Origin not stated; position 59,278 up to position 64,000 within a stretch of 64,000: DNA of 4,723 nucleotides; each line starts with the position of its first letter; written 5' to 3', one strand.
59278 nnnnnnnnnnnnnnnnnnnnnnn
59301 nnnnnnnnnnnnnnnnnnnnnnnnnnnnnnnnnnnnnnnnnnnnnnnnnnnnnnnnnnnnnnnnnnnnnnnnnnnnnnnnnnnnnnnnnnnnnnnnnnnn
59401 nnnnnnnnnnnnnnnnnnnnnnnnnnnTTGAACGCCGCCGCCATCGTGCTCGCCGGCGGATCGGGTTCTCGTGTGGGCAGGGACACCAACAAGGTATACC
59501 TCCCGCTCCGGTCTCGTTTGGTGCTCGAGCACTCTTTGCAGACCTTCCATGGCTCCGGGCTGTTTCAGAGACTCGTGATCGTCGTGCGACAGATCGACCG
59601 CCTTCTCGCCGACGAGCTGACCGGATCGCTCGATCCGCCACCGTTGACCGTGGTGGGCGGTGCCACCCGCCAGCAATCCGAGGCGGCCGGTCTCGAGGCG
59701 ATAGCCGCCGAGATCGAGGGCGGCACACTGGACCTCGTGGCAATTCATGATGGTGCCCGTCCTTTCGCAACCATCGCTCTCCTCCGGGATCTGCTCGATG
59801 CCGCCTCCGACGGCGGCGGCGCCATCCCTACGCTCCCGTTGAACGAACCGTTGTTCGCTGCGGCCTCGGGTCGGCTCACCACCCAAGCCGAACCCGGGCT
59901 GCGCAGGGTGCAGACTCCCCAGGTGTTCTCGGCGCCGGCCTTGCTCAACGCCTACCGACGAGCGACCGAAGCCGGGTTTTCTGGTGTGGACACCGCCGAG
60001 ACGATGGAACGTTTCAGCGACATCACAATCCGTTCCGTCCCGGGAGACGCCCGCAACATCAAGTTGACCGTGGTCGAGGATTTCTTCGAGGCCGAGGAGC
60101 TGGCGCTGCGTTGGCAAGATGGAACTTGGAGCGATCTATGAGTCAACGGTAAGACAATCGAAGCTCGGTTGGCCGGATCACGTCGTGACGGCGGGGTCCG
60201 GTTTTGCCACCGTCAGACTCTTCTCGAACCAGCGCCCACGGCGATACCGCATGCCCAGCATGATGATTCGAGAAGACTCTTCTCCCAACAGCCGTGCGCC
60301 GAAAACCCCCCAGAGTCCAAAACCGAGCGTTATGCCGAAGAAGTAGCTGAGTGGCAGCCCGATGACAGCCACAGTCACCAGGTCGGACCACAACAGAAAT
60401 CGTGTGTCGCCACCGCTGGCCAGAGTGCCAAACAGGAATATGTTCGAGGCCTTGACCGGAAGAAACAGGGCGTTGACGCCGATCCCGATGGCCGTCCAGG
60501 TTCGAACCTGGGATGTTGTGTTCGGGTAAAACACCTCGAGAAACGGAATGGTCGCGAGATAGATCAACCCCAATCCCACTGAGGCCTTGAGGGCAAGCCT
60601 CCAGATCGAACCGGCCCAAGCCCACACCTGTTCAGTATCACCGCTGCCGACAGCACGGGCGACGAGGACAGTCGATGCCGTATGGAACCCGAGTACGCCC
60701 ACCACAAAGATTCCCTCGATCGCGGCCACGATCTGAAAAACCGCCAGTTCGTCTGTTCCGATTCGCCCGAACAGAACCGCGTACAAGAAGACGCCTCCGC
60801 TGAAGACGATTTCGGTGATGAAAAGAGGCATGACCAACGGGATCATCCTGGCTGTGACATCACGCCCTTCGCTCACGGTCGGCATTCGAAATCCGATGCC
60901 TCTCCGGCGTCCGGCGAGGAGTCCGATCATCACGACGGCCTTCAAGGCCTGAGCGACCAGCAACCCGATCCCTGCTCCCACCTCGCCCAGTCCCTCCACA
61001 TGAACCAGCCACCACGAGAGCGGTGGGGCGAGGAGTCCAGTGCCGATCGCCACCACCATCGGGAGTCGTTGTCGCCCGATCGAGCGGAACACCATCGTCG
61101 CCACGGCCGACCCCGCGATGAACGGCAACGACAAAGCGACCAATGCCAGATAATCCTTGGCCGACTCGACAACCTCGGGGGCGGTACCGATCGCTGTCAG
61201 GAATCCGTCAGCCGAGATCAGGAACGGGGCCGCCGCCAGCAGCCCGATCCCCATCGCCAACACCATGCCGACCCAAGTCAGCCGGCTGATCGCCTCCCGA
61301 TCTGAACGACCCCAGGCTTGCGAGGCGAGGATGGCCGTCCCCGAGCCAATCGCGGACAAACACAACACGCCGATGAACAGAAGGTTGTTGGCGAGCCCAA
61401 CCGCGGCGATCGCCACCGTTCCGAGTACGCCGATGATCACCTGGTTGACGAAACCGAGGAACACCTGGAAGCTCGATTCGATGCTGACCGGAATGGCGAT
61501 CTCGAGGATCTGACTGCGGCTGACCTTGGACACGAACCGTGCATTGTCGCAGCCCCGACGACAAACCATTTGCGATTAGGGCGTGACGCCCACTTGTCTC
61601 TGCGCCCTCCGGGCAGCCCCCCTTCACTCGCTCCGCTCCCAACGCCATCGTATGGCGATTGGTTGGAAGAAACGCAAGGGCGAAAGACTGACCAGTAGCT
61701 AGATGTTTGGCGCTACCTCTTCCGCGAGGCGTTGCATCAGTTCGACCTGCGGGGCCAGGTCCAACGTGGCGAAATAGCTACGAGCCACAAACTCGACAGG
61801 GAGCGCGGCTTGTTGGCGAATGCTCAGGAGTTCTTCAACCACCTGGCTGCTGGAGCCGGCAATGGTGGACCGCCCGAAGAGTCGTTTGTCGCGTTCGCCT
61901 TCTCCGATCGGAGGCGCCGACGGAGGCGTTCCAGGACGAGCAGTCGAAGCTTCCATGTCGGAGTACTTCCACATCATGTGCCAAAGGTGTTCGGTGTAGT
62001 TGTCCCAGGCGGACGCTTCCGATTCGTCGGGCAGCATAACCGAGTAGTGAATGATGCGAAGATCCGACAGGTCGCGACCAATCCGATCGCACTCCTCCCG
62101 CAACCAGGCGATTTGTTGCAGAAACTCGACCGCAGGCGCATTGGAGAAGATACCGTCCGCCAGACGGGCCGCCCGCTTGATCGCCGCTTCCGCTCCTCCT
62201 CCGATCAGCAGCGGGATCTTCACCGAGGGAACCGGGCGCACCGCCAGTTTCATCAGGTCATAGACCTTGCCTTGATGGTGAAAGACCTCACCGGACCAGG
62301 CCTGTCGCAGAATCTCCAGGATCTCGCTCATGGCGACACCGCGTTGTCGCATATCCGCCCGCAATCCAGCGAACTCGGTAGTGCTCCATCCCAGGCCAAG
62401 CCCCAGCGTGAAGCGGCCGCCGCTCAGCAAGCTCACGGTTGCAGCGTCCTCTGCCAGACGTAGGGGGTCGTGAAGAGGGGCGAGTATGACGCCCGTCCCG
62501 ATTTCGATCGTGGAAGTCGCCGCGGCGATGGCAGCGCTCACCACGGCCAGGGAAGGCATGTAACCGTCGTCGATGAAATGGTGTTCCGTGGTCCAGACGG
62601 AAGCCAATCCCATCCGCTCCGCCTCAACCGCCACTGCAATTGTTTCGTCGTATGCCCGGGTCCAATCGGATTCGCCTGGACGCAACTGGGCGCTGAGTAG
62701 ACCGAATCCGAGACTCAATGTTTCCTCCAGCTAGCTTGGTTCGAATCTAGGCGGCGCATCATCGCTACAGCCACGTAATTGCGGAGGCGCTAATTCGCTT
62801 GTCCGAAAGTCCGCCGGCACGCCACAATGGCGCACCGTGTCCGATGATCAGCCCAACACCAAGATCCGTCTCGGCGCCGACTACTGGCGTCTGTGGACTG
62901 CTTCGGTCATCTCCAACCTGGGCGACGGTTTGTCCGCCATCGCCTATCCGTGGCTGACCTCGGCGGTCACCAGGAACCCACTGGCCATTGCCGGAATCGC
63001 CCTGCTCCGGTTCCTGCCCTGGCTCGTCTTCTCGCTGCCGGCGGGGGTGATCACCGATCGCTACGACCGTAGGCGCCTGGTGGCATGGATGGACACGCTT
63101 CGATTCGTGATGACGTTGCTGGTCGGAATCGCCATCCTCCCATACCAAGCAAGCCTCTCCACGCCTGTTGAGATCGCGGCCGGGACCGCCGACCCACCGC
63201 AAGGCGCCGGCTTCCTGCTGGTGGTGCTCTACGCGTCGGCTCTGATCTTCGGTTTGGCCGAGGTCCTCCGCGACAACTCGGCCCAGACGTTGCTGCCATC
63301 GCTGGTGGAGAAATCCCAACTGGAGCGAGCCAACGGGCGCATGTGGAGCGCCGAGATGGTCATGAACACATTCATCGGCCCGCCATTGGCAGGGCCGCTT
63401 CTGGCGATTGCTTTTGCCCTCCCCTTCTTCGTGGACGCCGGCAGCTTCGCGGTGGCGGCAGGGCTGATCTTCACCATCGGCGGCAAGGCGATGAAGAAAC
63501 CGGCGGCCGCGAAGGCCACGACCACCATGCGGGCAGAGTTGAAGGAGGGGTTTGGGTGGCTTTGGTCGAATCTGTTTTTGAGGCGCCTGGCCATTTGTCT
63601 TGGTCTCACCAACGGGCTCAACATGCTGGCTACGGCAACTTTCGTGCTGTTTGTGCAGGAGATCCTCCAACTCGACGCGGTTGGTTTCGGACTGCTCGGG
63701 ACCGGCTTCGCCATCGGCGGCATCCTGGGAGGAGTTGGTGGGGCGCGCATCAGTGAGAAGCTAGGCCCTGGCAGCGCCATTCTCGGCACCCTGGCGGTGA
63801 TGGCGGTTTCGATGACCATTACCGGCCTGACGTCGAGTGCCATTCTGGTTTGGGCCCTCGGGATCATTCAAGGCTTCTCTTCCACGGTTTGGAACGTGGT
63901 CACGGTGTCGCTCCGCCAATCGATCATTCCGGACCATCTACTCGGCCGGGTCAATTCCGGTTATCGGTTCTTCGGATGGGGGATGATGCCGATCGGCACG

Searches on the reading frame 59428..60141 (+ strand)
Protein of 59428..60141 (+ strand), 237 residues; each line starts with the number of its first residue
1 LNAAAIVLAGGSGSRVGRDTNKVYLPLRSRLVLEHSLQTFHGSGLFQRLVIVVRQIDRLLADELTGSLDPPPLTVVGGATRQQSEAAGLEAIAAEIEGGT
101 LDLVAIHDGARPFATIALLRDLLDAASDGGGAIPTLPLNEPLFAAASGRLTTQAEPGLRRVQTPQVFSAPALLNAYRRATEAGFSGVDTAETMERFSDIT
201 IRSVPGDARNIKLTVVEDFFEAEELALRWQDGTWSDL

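Call 44: search_protein_families(library=pfam, proteins=[window:59428-60141:+], max_evalue=0.0001)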
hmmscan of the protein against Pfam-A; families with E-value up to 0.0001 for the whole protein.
window:59428-60141:+ (237 aa): 2 families
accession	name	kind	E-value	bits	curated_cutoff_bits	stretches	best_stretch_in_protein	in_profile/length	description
PF01128.25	IspD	-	4.3e-41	141.5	27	1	4-224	2-217/221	2-C-methyl-D-erythritol 4-phosphate cytidylyltransferase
PF12804.13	NTP_transf_3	-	3.3e-13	50.6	27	1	5-137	1-124/160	MobA-like NTP transferase domain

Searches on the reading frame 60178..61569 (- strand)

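Call 44: search_protein_families(library=pfam, proteins=[window:60178-61569:-], max_evalue=0.0001)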
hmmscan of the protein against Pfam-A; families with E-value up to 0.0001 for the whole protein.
window:60178-61569:- (463 aa): 1 family
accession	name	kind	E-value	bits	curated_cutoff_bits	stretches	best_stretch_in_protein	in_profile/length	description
PF01554.23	MatE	-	8.8e-38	130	24.9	2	27-187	1-161/161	MatE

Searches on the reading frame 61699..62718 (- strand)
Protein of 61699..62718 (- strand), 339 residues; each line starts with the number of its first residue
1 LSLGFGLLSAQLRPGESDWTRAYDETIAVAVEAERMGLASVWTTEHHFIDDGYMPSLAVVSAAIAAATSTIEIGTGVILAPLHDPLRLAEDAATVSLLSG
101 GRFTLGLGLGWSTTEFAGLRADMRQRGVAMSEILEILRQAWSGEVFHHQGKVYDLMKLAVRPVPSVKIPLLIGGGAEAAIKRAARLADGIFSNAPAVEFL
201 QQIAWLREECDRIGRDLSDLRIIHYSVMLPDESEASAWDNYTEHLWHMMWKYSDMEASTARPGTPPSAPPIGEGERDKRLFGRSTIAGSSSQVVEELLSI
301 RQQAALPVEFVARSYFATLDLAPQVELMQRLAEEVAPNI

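Call 44: search_protein_families(library=pfam, proteins=[window:61699-62718:-], max_evalue=0.0001)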
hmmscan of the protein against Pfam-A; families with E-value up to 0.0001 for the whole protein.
window:61699-62718:- (339 aa): 1 family
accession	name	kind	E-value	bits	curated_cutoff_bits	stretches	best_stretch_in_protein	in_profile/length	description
PF00296.26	Bac_luciferase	-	5.9e-59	200.4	27.9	1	20-300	19-307/314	Luciferase-like monooxygenase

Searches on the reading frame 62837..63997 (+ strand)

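Call 68: search_protein_families(library=pfam, proteins=[window:62837-63997:+], max_evalue=0.0001)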
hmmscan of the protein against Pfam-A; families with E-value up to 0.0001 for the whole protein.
window:62837-63997:+ (387 aa): 2 families
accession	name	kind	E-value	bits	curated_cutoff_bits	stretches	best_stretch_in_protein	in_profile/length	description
PF07690.21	MFS_1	-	5.8e-19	68.7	33.4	1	19-383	1-342/347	Major Facilitator Superfamily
PF05977.19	MFS_3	-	1.6e-17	63.6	27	1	18-386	14-358/524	Transmembrane secretion effector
